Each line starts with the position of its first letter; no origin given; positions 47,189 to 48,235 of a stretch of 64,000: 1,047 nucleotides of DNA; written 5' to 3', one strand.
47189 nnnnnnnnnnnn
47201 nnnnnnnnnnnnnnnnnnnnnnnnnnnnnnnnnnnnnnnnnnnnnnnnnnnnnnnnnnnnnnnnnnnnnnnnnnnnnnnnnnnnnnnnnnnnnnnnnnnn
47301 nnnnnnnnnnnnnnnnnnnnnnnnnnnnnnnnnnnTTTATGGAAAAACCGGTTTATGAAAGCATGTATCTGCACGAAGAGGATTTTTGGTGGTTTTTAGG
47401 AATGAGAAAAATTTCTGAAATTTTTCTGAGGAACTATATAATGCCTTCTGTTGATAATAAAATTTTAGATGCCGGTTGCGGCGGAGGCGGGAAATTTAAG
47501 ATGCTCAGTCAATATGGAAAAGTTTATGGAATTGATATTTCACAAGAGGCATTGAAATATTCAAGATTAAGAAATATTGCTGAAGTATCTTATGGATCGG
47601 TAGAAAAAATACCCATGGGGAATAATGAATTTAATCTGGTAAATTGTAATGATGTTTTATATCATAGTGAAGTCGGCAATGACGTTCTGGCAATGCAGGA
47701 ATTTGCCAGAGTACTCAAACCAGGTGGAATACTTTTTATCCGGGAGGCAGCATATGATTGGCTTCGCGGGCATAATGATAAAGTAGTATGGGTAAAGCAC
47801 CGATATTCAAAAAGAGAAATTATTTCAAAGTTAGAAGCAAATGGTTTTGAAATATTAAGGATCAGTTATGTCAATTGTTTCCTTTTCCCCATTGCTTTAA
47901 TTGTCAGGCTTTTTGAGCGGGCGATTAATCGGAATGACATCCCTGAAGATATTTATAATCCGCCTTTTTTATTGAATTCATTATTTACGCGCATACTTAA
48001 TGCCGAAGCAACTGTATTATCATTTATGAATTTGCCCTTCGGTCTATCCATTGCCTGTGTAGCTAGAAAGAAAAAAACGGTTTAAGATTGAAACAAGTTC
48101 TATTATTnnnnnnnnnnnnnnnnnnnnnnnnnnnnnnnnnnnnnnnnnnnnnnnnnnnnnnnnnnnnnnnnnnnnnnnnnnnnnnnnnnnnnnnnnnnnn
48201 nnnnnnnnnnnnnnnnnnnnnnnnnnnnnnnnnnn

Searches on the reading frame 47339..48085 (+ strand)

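Call 53: search_protein_families(library=pfam, proteins=[window:47339-48085:+], max_evalue=0.001)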
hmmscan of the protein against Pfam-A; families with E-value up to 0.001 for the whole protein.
window:47339-48085:+ (248 aa): 7 families
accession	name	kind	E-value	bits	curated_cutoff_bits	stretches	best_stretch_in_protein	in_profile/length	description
PF08241.18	Methyltransf_11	-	2.1e-18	67.2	21.2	1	43-134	1-95/95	Methyltransferase domain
PF13847.12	Methyltransf_31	-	6.3e-16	58.8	27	1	39-138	4-113/145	Methyltransferase domain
PF13649.12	Methyltransf_25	-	2.5e-15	57.4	27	1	42-130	1-97/97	Methyltransferase domain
PF13489.12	Methyltransf_23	-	2.6e-10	40.7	27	1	37-173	21-162/164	Methyltransferase domain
PF08242.18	Methyltransf_12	-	1.6e-08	35.6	30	1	43-132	1-98/98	Methyltransferase domain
PF01209.24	Ubie_methyltran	-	9.8e-05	22.2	20.1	1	29-137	38-154/233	ubiE/COQ5 methyltransferase family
PF09445.16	Methyltransf_15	-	0.00016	21.7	22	1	40-94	2-54/165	RNA cap guanine-N2 methyltransferase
